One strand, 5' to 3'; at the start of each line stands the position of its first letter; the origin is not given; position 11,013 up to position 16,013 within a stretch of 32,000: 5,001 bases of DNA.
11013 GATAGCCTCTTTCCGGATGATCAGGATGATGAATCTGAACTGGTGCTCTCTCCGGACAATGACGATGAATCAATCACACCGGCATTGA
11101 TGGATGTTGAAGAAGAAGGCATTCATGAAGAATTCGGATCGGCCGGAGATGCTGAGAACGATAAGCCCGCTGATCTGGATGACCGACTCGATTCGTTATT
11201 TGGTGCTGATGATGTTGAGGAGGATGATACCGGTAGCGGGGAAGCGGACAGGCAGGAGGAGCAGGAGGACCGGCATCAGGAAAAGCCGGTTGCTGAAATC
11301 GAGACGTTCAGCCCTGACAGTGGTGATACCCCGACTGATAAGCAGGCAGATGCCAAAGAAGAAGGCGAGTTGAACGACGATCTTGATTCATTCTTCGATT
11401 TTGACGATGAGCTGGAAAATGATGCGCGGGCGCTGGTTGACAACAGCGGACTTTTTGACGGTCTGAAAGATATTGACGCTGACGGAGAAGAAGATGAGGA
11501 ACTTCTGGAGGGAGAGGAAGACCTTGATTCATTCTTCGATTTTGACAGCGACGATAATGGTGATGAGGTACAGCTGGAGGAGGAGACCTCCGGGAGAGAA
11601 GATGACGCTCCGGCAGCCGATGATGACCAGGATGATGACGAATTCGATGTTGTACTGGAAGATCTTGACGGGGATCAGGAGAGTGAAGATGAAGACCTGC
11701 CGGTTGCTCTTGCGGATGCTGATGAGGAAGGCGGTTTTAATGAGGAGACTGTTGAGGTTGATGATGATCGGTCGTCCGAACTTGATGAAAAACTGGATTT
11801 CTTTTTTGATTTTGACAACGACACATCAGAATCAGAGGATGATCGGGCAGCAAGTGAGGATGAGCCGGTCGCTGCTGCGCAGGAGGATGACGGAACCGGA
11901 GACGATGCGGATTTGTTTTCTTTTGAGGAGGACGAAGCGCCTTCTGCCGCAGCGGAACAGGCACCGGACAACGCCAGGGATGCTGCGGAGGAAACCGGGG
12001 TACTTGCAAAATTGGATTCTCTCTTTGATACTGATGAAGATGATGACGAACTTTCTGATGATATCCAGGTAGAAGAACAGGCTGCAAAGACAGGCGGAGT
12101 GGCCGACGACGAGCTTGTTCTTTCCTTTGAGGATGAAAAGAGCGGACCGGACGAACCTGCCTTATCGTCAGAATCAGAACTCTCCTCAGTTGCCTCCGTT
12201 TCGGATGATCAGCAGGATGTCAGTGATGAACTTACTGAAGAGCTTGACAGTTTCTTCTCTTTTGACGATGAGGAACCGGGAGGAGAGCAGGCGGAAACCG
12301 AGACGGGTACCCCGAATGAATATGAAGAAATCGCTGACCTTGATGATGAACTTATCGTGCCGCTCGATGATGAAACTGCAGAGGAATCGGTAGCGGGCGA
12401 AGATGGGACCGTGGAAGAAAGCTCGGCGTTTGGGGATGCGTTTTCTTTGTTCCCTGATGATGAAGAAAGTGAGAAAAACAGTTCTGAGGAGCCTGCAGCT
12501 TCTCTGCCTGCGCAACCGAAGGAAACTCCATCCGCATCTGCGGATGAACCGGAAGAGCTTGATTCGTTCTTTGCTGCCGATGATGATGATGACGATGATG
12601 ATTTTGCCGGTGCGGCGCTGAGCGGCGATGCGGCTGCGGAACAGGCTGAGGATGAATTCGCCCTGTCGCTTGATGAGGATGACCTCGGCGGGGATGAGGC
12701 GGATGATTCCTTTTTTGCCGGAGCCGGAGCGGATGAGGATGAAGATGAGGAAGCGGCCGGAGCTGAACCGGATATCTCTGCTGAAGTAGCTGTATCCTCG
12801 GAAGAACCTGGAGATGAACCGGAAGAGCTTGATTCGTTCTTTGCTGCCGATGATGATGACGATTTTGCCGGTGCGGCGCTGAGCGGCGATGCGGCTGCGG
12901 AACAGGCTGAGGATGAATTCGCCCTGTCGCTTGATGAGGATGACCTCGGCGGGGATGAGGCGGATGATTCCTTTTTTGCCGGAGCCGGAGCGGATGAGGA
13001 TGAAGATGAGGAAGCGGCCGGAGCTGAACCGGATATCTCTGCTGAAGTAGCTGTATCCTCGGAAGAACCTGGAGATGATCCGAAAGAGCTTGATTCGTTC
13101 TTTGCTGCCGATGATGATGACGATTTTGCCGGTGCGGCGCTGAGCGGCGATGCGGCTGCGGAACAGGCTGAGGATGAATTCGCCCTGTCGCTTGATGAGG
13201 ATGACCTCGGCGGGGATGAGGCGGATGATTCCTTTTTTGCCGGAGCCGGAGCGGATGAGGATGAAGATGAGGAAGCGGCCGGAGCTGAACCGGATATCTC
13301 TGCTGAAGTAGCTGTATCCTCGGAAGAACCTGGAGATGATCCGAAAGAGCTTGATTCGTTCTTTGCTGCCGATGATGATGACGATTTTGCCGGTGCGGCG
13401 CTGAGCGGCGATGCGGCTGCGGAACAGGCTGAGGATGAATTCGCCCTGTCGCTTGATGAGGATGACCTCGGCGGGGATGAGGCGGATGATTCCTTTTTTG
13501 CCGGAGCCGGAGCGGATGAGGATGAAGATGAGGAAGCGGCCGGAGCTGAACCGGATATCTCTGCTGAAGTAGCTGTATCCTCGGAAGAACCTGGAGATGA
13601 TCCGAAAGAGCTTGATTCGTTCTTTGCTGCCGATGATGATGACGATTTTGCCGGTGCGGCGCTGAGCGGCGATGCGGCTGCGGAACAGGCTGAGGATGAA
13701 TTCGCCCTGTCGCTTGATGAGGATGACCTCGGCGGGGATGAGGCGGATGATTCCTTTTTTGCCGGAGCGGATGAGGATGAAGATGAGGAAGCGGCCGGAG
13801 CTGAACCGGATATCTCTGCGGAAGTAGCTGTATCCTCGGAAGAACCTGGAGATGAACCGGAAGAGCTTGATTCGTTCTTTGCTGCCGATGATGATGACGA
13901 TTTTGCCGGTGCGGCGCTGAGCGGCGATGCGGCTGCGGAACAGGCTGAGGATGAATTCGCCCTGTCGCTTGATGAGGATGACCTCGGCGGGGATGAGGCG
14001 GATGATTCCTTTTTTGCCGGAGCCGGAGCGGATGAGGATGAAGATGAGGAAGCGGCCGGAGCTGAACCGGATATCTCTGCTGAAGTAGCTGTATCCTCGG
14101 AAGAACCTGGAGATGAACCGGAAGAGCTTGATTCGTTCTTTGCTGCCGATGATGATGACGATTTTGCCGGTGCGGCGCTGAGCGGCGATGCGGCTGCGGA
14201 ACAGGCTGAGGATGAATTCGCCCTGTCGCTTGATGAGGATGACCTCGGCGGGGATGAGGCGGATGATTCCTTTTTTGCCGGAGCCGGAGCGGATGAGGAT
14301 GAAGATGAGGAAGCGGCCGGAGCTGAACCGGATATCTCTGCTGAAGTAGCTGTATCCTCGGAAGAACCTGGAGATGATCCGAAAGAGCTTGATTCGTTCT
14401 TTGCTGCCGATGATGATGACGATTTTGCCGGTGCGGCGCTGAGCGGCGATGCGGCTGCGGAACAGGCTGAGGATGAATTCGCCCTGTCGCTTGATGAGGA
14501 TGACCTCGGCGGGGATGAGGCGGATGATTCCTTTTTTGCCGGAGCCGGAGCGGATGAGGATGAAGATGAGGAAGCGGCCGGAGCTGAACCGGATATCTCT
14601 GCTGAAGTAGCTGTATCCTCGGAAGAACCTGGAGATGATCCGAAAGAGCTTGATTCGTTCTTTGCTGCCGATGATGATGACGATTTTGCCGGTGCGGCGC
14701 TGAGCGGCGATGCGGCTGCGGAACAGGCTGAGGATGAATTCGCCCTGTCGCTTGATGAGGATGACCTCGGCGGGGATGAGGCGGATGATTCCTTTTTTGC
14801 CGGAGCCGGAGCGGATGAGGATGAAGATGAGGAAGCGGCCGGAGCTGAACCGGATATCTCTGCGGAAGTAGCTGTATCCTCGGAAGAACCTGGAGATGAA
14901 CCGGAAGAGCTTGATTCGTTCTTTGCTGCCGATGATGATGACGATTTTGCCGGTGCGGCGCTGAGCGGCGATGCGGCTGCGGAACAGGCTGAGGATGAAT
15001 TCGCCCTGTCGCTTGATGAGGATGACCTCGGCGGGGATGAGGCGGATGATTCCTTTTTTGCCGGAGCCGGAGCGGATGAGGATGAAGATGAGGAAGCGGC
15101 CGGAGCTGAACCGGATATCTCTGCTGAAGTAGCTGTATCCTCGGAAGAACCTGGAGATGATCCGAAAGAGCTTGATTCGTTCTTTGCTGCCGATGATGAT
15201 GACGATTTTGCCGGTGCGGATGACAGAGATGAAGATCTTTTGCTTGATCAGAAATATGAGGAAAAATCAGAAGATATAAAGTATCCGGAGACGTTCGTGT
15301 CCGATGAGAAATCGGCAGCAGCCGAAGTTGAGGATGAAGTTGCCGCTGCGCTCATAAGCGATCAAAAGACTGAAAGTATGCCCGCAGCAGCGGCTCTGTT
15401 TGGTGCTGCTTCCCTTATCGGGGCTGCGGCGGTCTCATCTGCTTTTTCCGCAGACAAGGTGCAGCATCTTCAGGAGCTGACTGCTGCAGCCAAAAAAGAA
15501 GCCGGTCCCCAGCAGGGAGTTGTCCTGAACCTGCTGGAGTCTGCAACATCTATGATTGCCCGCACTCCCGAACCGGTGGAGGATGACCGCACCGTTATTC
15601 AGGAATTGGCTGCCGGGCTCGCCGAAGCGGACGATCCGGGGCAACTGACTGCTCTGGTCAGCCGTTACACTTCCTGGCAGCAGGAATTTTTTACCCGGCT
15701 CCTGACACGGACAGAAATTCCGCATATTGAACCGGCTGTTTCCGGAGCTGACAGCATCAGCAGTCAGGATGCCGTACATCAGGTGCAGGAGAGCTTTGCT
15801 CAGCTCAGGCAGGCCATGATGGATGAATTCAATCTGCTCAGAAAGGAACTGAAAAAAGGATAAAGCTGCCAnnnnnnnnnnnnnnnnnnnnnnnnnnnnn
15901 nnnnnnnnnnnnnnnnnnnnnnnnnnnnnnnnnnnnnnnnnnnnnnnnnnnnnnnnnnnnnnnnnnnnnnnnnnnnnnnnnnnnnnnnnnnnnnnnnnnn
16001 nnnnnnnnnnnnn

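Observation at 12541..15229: Ten-and-a-bit near-identical 261-bp in-frame tandem repeats with two interleaved unit variants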

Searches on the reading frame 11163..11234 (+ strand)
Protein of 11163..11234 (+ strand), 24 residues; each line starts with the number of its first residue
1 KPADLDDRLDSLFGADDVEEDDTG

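Call 82: search_solved_structures(query=A8, max_evalue=10, show_alignments=5)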
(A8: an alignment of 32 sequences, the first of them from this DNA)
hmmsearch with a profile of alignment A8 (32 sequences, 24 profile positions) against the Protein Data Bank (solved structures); distinct sequences matched with E-value up to 10: 0.
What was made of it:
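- Tried and rejected: The motif profile finds nothing in PDB at E <= 10 (call 82).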

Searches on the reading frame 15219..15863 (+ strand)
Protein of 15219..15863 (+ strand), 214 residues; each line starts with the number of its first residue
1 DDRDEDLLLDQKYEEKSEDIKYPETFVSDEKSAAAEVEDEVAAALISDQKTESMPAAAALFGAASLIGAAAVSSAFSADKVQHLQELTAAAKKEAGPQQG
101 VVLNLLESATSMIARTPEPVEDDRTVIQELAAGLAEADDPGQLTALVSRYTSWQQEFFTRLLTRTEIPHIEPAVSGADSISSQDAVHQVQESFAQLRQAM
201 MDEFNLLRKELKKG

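Call 8: search_protein_families(library=ncbifam, proteins=[window:15219-15863:+], max_evalue=0.1)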
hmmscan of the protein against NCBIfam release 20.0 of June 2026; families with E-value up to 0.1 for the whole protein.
window:15219-15863:+ (214 aa): 0 families

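Call 61: find_homologous_proteins(query=A4, max_evalue=0.001)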
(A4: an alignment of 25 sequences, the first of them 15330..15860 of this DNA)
Query A4 (25 sequences) (177 aa, profile of the alignment): 2 proteins with E <= 0.001 among 8000 candidates.
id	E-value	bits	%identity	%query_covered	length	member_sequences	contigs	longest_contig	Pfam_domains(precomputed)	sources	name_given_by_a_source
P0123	3.0e-36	143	29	44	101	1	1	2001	-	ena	-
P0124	5.2e-30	123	58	64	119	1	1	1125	-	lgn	-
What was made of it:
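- Tried and rejected: The third homology search, with the C-terminal profile, returned only two fragments (call 61).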

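Call 72: predict_structure(alignment_id=A7)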
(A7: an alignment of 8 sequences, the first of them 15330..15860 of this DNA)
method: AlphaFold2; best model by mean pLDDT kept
length: 177 residues; sequences in the alignment: 8
mean_pLDDT: 67.7   pTM: 0.52
mean pLDDT of the five models: 67.7, 67.2, 65.2, 64.4, 63.4
residues with pLDDT >= 90: 1; 70-90: 92; 50-70: 49; < 50: 35
segments of 3 or more residues with pLDDT < 50: 1-3, 5-17, 129-143
pLDDT, mean of each block of 10 residues (from residue 1): 46 44 60 61 74 78 84 82 82 84 81 87 70 40 49 60 71 64
secondary structure, 60 per line:
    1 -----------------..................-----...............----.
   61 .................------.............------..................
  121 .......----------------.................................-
elements in order: H18-35 H41-55 H60-77 H84-96 H103-127 H144-176
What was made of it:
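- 15330..15860 (+): C-terminal helical domain followed by a terminal amphipathic helix (.........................). The AlphaFold2 model is all-helical with pLDDT 67.7 (call 72).
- On HubP/FimV polar landmark proteins: The AlphaFold2 model is a helical bundle plus a terminal helix (call 72).
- The C-terminal model is a helical bundle with no match to the FimV C-terminal model (calls 8, 72).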
